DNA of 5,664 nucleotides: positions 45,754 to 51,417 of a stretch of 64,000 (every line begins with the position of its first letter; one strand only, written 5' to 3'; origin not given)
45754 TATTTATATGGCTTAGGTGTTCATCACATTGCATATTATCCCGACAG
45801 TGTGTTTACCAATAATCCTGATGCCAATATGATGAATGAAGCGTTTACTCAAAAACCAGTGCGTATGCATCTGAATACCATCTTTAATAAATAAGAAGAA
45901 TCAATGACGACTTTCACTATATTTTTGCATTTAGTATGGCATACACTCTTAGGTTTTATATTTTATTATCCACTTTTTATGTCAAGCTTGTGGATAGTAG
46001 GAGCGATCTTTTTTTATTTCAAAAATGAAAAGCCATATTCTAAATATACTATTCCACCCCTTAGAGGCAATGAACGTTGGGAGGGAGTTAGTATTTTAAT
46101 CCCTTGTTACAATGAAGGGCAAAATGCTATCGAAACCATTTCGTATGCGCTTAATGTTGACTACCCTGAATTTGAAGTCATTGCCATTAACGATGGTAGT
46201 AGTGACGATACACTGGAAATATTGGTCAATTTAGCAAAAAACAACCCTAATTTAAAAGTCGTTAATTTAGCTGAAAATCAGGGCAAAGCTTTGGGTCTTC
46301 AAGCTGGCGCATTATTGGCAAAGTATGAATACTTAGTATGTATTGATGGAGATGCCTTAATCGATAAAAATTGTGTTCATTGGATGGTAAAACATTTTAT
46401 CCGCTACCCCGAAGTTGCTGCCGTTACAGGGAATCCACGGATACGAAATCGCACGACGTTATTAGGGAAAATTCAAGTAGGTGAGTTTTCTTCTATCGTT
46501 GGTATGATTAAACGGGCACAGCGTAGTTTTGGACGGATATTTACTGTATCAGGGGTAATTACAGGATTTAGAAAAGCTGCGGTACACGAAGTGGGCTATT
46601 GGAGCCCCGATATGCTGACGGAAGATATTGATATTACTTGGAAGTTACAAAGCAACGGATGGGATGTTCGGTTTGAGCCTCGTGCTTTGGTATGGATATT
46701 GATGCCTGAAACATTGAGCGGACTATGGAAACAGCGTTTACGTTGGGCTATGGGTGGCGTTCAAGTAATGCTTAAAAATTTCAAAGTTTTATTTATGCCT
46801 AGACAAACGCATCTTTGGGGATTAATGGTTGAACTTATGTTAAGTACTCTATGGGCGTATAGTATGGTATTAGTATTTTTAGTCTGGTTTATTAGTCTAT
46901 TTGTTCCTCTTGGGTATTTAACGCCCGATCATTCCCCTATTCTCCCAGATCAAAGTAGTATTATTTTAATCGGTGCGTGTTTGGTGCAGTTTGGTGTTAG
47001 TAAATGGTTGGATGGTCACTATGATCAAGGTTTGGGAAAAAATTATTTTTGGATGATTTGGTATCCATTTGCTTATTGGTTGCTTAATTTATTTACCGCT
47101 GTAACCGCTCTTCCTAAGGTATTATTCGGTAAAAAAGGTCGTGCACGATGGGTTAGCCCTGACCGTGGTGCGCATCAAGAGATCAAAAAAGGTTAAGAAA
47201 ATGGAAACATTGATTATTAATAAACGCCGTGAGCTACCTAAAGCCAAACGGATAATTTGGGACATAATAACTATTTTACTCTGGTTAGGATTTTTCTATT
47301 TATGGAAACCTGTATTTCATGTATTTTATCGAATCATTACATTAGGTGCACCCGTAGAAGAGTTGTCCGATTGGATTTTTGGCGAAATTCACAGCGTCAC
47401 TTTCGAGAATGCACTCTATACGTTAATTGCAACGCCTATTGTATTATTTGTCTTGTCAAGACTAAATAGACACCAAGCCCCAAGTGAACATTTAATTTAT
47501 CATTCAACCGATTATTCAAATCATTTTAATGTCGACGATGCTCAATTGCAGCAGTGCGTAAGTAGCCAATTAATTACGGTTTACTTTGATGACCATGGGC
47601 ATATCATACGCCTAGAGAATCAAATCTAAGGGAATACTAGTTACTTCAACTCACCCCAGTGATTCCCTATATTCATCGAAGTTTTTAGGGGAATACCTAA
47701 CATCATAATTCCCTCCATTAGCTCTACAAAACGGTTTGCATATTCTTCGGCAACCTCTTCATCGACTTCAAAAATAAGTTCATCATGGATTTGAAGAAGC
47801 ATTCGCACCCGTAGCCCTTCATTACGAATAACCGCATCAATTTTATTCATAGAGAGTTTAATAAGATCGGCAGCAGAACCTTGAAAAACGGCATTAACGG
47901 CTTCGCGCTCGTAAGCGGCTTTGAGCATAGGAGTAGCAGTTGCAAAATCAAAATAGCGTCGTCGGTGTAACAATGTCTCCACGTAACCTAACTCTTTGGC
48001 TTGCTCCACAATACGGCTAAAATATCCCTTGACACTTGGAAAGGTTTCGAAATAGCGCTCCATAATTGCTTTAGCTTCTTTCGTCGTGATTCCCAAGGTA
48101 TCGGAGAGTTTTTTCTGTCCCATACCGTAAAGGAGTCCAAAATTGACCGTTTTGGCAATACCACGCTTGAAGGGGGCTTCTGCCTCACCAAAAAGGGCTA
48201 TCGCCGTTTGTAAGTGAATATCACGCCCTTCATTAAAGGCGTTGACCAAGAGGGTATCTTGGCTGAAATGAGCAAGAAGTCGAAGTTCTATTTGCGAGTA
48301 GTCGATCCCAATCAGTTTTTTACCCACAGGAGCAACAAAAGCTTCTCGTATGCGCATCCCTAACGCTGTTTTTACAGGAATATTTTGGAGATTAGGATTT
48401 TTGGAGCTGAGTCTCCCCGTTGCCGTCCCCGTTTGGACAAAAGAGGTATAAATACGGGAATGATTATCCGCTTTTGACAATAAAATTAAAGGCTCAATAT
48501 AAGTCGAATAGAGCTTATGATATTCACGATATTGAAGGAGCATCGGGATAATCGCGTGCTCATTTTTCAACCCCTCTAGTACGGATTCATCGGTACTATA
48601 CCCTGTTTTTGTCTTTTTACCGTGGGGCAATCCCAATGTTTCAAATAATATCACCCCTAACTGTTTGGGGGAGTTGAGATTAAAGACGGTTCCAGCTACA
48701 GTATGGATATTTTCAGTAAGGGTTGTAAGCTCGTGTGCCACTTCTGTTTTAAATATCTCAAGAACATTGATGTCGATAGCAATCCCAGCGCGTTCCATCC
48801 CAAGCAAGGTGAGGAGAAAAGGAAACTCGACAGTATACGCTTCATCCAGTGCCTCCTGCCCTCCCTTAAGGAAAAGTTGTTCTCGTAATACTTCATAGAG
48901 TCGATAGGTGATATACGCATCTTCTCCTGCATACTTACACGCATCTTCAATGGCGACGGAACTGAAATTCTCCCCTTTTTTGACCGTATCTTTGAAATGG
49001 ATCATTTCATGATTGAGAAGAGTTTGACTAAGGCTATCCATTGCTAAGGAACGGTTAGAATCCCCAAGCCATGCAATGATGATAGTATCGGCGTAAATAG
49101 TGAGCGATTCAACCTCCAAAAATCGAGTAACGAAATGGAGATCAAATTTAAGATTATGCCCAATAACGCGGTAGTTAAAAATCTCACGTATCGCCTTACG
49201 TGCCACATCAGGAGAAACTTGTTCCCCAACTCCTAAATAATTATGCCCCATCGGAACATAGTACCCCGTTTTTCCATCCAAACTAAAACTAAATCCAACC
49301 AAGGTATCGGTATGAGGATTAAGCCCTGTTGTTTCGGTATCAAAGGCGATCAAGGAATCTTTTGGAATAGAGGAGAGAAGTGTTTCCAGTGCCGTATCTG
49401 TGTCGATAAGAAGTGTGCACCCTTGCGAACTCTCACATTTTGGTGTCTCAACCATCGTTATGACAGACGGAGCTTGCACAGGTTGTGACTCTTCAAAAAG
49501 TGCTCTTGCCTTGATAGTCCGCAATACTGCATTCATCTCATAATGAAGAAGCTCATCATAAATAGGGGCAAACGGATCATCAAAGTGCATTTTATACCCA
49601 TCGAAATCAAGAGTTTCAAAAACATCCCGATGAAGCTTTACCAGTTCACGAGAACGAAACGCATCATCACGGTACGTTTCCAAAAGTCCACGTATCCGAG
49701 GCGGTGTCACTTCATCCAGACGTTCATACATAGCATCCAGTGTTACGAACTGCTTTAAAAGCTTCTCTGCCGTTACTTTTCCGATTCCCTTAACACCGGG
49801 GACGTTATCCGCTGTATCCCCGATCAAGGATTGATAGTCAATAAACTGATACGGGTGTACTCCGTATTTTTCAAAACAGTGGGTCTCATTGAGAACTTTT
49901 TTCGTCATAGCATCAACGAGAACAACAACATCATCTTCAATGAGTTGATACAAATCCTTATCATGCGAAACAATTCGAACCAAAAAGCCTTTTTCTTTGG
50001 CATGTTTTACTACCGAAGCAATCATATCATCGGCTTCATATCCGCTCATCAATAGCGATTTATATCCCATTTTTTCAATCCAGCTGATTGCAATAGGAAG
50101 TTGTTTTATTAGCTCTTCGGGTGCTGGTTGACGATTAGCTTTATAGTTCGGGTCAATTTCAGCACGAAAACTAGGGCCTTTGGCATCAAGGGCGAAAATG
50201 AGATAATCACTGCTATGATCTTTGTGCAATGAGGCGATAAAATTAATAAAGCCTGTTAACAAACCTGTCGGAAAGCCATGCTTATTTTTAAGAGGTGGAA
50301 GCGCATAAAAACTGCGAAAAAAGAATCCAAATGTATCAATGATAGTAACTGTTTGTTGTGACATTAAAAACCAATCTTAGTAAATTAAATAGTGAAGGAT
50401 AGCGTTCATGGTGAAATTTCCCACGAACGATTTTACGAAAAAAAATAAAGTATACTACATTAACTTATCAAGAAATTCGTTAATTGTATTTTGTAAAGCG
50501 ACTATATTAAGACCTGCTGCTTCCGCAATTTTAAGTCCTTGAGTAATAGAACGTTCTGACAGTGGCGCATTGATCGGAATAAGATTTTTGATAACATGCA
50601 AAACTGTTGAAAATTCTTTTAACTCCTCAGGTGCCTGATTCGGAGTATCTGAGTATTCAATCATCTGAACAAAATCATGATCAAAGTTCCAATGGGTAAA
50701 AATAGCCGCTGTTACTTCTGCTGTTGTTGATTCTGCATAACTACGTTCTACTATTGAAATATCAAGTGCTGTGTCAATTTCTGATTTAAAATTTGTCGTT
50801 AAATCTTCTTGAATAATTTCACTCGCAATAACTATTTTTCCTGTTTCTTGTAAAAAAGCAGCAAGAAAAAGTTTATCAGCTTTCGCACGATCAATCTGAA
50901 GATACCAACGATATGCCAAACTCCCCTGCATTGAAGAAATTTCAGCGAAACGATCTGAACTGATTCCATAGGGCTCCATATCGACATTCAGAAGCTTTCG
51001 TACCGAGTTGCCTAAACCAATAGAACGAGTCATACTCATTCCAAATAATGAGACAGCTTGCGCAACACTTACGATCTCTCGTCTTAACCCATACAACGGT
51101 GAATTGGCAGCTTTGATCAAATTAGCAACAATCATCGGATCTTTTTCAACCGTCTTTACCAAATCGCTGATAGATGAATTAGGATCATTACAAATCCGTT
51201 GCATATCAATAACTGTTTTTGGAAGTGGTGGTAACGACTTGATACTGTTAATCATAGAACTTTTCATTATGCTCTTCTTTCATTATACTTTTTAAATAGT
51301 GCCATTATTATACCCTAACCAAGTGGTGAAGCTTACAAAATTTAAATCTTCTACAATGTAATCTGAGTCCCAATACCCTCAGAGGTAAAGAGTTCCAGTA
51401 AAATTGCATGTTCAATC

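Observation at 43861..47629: pgaBCD cassette without pgaA in a Campylobacterota genome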

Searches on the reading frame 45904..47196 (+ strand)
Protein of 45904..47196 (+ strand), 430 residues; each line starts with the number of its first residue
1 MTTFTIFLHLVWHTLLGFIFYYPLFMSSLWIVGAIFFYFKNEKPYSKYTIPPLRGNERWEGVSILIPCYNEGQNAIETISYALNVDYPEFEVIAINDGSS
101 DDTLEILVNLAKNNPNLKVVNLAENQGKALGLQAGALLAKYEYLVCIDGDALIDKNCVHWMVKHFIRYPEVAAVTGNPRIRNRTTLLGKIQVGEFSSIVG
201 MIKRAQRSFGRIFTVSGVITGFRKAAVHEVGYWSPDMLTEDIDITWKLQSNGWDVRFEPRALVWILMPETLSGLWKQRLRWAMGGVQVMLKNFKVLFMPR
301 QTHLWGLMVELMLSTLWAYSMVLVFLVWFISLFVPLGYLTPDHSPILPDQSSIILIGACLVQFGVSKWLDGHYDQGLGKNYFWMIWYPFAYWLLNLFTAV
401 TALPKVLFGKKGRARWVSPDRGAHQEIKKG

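Call 3: search_protein_families(library=pfam, proteins=[window:45904-47196:+], max_evalue=0.01)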
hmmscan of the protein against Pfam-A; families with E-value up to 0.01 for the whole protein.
window:45904-47196:+ (430 aa): 6 families
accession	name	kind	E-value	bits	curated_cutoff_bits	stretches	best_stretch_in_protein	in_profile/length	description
PF13641.12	Glyco_tranf_2_3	-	2.4e-30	106.7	27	1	62-284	3-230/230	Glycosyltransferase like family 2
PF00535.33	Glycos_transf_2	-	4e-30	105.4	23.3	1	63-230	1-167/168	Glycosyl transferase family 2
PF13632.12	Glyco_trans_2_3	-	7.8e-28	98.1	27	1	144-380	2-183/198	Glycosyl transferase family group 2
PF13506.12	Glyco_transf_21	-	5.8e-14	52.4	21.7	1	128-282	18-173/174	Glycosyl transferase family 21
PF03142.21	Chitin_synth_2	-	5.8e-08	32.3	27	1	101-242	162-305/527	Chitin synthase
PF10111.15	Glyco_tranf_2_2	-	3.9e-06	27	27.3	1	63-162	1-103/276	Glycosyltransferase like family 2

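Call 4: search_protein_families(library=ncbifam, proteins=[window:45904-47196:+], max_evalue=0.01)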
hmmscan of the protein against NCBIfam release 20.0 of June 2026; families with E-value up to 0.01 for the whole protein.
window:45904-47196:+ (430 aa): 30 families (the best 25 are shown)
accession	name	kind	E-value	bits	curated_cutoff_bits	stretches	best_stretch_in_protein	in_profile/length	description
TIGR03937.1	PgaC_IcaA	equivalog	1.1e-179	597.6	422.3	1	16-422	2-407/407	poly-beta-1,6-N-acetyl-D-glucosamine synthase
TIGR03111.1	glyc2_xrt_Gpos1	hypoth_equivalog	1.9e-29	102.7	363.95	1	48-336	37-336/439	TIGR03111 family XrtG-associated glycosyltransferase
TIGR03030.1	CelA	equivalog_domain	8.2e-21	73.7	699.1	2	222-339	314-424/714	UDP-forming cellulose synthase catalytic subunit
TIGR03965.1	mycofact_glyco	equivalog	3.5e-19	69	280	1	56-325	70-345/467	mycofactocin biosynthesis glycosyltransferase MftF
TIGR04242.1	nodulat_NodC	equivalog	5.9e-16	58.4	550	1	55-289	43-288/395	chitooligosaccharide synthase NodC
NF008558.0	PRK11498.1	equivalog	2.5e-13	48.9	992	1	29-289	243-505/872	UDP-forming cellulose synthase catalytic subunit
NF041875.1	EPS_EpsD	equivalog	3.2e-13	49.8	370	1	62-270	1-211/325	exopolysaccharide biosynthesis glycosyltransferase EpsD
NF047588.1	GlcsyltransPgfSStrep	equivalog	5.1e-12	45.6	500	1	62-166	3-111/308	glycosyltransferase PgfS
TIGR04283.1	glyco_like_mftF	equivalog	6.9e-12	45.4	182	1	62-190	1-121/221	TIGR04283 family arsenosugar biosynthesis glycosyltransferase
NF047683.1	TeichurnBiosyTuaG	equivalog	1.2e-11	44.8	400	1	60-165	6-111/252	teichuronic acid biosynthesis protein TuaG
NF053846.1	glyco_with_XrtP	equivalog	2.1e-10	39.8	520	1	60-416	41-432/440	XrtP-associated glycosyltransferase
NF007482.0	PRK10073.1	equivalog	2.6e-10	39.8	423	1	61-156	7-101/334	glycosyltransferase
TIGR03472.1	HpnI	equivalog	8.8e-10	37.9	310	1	54-326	35-311/373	bacteriohopanetetrol glucosamine biosynthesis glycosyltransferase HpnI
NF038299.1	EPS_HpsN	equivalog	4.7e-08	32.4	425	1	62-184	3-123/317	hormogonium polysaccharide biosynthesis glycosyltransferase HpsN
NF007453.0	PRK10018.1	equivalog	4e-07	30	382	1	62-161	8-107/280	colanic acid biosynthesis glycosyltransferase WcaA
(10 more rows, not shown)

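Call 44: search_solved_structures(query=window:45904-47196:+, max_evalue=1e-10, show_alignments=1)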
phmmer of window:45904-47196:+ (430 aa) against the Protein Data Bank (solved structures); distinct sequences matched with E-value up to 1e-10: 11.
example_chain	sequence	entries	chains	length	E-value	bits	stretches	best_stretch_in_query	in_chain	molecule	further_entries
5ej1_A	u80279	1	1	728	7.8e-16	61.2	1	18-327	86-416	Putative cellulose synthase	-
4p00_A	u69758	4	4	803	1.1e-15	60.7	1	18-327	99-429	Cellulose Synthase A subunit | Cellulose Synthase subunit A | Putative cellulose synthase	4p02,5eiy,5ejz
4hg6_A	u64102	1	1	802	1.1e-15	60.7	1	18-327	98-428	Cellulose Synthase Subunit A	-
2z87_A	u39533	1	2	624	2.1e-13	53.2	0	58-177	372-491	Chondroitin synthase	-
2z86_A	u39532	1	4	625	2.1e-13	53.2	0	58-177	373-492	Chondroitin synthase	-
5eke_A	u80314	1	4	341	1.5e-12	50.4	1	62-187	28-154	Uncharacterized glycosyltransferase sll0501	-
5ekp_C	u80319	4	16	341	1.5e-12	50.4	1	62-187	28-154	Uncharacterized glycosyltransferase sll0501 | Glycosyltransferase sll0501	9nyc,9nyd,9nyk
9nye_A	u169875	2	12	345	1.6e-12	50.3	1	62-187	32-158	Glycosyltransferase sll0501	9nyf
9b8v_E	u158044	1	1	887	5.3e-11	45.3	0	27-289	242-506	Cellulose synthase catalytic subunit [UDP-forming]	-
7lby_A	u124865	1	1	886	5.4e-11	45.3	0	27-289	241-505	Cellulose synthase catalytic subunit [UDP-forming]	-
9fmv_A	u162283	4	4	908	5.7e-11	45.2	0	27-289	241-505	Cellulose synthase catalytic subunit [UDP-forming]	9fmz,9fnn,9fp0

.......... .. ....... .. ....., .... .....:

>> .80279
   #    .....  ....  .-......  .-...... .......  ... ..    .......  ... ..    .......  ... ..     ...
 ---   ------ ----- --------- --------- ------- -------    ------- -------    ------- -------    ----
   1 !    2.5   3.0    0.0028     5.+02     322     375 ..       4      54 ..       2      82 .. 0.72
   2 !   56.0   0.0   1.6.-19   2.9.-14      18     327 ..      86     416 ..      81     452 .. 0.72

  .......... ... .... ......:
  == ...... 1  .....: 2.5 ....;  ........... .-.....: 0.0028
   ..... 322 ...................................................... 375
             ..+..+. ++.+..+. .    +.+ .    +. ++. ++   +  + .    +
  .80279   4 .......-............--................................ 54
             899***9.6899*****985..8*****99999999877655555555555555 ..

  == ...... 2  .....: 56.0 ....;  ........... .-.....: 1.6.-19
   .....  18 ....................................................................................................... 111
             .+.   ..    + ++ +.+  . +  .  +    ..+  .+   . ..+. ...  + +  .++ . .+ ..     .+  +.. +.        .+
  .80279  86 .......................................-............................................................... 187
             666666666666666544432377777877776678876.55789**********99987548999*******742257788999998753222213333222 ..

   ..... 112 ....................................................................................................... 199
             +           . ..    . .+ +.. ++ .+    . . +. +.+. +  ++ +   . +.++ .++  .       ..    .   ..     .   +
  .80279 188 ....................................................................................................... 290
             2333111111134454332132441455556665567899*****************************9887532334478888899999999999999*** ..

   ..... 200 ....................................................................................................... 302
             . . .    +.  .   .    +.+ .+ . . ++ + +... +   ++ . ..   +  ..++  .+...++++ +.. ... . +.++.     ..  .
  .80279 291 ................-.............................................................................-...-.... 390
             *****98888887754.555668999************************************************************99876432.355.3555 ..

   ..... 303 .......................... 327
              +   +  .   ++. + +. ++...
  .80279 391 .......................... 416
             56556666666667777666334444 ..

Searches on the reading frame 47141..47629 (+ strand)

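Call 3: search_protein_families(library=pfam, proteins=[window:47141-47629:+], max_evalue=0.01)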
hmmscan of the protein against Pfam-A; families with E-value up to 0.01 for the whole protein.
window:47141-47629:+ (162 aa): 1 family
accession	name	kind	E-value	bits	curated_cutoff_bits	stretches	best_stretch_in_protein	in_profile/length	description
PF13994.11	PgaD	-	1.3e-30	106.8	27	1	24-156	1-148/148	PgaD-like protein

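Call 4: search_protein_families(library=ncbifam, proteins=[window:47141-47629:+], max_evalue=0.01)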
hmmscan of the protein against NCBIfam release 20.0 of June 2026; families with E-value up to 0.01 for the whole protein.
window:47141-47629:+ (162 aa): 2 families
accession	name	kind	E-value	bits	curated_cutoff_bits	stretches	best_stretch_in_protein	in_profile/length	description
TIGR03940.1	PGA_PgaD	equivalog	8.6e-35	119.8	31.45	1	23-159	1-141/141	poly-beta-1,6-N-acetyl-D-glucosamine biosynthesis protein PgaD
NF011179.0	PRK14584.1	equivalog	3.9e-10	40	180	1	22-160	3-139/153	poly-beta-1,6-N-acetyl-D-glucosamine biosynthesis protein PgaD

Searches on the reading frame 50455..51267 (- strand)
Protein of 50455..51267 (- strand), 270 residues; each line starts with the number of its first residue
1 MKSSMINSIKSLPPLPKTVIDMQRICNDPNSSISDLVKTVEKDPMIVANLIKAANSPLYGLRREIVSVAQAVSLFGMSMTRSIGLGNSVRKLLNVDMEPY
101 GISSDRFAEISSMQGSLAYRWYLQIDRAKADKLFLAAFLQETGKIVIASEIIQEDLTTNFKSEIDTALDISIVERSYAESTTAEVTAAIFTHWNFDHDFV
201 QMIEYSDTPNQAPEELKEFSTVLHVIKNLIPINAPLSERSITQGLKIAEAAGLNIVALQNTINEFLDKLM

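Call 60: search_protein_families(library=pfam, proteins=[window:50455-51267:-], max_evalue=0.001)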
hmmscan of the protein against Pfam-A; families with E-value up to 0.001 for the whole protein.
window:50455-51267:- (270 aa): 1 family
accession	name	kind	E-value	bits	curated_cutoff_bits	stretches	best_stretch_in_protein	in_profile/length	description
PF08668.18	HDOD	-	1.9e-37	129.1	22.9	1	12-209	1-196/196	HDOD domain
